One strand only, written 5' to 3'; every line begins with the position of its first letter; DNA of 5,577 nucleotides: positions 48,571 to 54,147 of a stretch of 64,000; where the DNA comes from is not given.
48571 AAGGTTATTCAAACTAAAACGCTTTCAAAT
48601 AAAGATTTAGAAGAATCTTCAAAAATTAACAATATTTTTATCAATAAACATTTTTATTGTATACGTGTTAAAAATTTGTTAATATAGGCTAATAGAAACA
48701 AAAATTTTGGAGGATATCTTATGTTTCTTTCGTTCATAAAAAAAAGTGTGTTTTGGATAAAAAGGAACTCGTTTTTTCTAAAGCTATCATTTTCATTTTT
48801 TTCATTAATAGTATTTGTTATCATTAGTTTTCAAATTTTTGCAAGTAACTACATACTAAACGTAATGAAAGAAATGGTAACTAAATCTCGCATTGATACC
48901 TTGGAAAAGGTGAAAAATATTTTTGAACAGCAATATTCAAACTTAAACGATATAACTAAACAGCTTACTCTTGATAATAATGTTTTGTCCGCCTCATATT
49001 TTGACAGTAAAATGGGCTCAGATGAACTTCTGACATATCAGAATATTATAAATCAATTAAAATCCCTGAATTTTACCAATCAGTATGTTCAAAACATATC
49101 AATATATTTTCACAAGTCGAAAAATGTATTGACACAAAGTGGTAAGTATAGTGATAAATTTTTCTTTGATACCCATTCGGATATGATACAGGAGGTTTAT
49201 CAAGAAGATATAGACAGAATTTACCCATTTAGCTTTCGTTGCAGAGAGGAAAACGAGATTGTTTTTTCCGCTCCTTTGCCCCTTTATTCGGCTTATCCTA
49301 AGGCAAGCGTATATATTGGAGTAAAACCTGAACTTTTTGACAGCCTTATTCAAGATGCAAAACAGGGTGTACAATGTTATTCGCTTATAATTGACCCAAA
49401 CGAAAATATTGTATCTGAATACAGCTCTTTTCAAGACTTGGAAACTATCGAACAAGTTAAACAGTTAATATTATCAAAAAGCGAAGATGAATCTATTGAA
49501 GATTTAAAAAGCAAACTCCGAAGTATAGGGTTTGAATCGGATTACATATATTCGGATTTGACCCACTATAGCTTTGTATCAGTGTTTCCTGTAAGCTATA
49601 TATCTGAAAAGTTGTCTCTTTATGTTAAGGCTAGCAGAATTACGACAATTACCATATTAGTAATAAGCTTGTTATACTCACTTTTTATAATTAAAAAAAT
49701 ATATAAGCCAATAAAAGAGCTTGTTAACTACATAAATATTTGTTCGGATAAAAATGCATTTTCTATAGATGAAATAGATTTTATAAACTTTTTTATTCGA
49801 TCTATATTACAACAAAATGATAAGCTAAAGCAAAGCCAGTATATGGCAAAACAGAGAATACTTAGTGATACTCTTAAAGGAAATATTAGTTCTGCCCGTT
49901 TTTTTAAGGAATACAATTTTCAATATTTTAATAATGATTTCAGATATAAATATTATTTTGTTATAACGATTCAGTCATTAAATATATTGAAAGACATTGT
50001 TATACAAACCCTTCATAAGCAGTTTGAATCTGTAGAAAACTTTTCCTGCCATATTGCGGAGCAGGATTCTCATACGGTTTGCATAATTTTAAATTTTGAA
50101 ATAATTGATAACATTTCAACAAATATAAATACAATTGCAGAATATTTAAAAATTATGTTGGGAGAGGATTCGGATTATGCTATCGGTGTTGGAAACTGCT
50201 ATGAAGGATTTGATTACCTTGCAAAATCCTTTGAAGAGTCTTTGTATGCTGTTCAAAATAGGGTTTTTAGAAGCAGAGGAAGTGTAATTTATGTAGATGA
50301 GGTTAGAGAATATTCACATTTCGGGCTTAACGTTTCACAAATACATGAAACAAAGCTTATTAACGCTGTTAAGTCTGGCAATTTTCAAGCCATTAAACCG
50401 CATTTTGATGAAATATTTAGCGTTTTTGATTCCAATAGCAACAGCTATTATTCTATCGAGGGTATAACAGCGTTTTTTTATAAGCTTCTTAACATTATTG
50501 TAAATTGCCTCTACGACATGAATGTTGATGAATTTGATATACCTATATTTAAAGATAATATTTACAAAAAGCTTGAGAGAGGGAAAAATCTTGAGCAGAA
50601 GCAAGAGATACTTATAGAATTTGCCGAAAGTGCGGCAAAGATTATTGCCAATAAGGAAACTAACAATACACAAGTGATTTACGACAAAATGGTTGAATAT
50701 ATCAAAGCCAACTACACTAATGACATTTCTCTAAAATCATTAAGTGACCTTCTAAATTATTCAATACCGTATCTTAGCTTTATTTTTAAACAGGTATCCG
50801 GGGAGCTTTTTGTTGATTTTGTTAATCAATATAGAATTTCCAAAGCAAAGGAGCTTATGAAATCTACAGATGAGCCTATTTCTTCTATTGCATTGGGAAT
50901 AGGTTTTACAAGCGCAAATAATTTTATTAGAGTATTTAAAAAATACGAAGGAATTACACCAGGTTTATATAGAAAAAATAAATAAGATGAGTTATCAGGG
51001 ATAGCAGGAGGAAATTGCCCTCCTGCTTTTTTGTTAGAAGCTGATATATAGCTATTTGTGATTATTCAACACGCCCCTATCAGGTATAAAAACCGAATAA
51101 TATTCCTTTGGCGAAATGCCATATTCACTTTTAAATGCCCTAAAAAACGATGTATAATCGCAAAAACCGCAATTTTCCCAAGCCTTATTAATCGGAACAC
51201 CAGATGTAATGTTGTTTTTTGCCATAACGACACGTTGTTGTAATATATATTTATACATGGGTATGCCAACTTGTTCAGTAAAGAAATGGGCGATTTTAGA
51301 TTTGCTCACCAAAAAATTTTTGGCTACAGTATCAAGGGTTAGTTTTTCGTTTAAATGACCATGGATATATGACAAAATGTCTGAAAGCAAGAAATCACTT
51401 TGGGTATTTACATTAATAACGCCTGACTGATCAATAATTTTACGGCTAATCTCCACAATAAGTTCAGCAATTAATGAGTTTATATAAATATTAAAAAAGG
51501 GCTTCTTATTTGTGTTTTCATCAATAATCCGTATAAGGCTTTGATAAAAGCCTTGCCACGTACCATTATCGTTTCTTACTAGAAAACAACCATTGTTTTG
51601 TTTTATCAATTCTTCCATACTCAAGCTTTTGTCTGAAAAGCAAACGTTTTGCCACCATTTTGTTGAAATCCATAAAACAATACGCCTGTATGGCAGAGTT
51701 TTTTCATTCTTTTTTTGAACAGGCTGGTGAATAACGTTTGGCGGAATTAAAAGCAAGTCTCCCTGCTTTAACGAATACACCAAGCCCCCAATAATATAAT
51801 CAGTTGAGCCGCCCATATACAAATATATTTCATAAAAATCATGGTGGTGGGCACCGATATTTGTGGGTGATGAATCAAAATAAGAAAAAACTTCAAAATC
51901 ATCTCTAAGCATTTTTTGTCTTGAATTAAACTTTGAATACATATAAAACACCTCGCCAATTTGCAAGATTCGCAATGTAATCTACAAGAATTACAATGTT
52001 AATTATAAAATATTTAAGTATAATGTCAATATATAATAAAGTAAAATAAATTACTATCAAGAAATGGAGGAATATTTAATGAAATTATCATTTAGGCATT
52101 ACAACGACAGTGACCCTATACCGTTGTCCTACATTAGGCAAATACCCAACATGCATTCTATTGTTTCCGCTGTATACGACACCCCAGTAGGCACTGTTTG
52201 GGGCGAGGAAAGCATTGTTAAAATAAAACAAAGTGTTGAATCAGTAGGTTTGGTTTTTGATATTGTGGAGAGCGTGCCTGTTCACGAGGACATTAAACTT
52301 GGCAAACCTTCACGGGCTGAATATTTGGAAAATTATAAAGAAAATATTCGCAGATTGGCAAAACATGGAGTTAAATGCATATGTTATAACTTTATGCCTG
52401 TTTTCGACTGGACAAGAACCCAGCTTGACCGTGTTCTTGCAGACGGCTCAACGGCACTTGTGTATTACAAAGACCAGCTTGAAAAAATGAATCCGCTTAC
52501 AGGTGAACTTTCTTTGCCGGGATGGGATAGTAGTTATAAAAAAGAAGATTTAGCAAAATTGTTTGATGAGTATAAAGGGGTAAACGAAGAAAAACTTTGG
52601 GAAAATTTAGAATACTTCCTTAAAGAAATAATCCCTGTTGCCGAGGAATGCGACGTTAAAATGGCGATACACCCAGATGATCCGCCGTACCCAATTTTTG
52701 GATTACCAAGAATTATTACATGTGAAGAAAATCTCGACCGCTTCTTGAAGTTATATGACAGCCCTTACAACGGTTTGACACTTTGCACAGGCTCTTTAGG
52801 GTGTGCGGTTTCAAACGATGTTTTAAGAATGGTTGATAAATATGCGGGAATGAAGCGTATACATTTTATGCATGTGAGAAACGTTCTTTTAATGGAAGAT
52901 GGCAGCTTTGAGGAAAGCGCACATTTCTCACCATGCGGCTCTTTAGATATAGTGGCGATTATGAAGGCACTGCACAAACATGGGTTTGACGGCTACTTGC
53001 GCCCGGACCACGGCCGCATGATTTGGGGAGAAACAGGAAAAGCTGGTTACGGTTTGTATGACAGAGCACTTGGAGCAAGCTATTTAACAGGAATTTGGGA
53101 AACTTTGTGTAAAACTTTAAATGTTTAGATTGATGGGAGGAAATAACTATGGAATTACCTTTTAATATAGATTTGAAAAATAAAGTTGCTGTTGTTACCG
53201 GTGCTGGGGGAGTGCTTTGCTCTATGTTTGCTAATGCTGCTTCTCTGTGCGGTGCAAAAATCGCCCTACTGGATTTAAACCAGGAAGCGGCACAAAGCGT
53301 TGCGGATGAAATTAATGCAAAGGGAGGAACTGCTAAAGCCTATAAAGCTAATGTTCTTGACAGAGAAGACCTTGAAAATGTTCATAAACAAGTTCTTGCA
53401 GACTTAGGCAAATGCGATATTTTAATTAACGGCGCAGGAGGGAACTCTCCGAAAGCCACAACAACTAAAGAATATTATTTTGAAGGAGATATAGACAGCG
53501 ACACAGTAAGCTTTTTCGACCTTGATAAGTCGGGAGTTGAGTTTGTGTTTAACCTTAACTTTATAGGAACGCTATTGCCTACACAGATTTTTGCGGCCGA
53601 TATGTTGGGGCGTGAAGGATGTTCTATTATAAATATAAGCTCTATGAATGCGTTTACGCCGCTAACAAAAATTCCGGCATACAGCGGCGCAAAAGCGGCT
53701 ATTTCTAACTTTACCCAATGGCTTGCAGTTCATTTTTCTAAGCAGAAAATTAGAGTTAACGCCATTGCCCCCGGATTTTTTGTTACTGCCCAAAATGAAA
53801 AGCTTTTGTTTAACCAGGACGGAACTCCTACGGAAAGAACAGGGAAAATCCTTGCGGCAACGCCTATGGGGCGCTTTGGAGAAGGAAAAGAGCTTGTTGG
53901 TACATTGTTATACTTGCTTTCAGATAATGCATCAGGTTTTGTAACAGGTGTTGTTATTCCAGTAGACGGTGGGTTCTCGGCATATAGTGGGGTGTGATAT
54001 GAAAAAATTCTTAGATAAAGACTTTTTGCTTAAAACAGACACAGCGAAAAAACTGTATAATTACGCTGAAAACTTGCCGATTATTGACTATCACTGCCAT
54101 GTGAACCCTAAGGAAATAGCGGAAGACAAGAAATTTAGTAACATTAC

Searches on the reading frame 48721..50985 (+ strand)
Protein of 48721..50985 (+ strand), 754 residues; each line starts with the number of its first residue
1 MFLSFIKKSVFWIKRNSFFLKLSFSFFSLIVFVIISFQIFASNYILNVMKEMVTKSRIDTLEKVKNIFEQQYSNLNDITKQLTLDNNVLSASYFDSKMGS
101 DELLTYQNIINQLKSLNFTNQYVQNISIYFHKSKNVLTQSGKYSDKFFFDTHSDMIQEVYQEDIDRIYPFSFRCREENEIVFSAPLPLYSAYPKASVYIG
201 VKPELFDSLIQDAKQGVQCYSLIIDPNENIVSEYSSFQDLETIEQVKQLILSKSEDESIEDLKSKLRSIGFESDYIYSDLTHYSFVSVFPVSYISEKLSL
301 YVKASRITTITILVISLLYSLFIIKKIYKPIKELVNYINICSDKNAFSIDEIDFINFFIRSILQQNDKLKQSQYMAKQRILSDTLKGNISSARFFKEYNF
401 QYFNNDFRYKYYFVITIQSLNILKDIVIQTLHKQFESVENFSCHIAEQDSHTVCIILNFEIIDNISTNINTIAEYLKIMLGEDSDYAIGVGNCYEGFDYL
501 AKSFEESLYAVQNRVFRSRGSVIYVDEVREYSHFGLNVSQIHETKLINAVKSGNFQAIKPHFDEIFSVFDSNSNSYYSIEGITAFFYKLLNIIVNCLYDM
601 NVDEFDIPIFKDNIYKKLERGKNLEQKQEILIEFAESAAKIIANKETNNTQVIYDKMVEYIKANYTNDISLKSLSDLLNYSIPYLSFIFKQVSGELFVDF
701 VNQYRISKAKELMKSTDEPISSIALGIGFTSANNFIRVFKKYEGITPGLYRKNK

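Call 93: search_protein_families(library=pfam, proteins=[window:48721-50985:+], max_evalue=0.00001)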
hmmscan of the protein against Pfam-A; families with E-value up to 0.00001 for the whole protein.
window:48721-50985:+ (754 aa): 2 families
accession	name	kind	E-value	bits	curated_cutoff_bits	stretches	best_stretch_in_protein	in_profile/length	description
PF12833.13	HTH_18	-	4.6e-18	65.7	33.6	1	674-752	1-79/80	Helix-turn-helix domain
PF00165.29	HTH_AraC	-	9.8e-13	48.3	26.6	1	713-752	1-42/42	Bacterial regulatory helix-turn-helix proteins, AraC family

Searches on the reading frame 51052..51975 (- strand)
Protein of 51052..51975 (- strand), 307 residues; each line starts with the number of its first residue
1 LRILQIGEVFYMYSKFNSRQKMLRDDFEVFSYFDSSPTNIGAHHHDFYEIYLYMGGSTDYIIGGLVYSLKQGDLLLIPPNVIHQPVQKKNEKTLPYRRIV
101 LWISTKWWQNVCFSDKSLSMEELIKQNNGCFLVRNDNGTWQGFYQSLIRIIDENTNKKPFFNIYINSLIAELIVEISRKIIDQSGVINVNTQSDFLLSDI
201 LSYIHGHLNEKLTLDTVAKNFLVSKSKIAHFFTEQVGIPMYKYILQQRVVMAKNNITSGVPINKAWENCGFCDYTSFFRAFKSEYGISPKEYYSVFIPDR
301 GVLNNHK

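Call 93: search_protein_families(library=pfam, proteins=[window:51052-51975:-], max_evalue=0.00001)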
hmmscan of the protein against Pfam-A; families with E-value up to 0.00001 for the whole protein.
window:51052-51975:- (307 aa): 3 families
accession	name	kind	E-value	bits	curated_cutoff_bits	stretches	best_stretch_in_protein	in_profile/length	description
PF12833.13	HTH_18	-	1.2e-12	48.4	33.6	1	218-292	2-77/80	Helix-turn-helix domain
PF02311.25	AraC_binding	-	4.9e-09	36.5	21.1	1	41-98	17-71/135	AraC-like ligand binding domain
PF00165.29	HTH_AraC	-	1.2e-06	28.9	26.6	0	254-292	3-40/42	Bacterial regulatory helix-turn-helix proteins, AraC family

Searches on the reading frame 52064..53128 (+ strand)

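Call 93: search_protein_families(library=pfam, proteins=[window:52064-53128:+], max_evalue=0.00001)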
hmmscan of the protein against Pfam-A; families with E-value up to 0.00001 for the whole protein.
window:52064-53128:+ (354 aa): 2 families
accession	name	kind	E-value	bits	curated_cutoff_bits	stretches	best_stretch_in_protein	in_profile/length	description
PF03786.19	UxuA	-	7.4e-143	476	23.7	1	6-348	1-350/352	D-mannonate dehydratase (UxuA)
PF01261.30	AP_endonuc_2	-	1.1e-10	42.1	31.1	1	171-312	93-225/249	Xylose isomerase-like TIM barrel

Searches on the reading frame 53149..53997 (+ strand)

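Call 93: search_protein_families(library=pfam, proteins=[window:53149-53997:+], max_evalue=0.00001)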
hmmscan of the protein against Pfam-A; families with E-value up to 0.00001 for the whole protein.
window:53149-53997:+ (282 aa): 2 families
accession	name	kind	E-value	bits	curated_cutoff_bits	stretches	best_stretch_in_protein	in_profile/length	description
PF00106.31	adh_short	-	6.5e-40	137.1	26.6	1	12-219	1-190/195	short chain dehydrogenase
PF13561.12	adh_short_C2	-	7.8e-39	134.1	27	1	27-277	12-236/236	Enoyl-(Acyl carrier protein) reductase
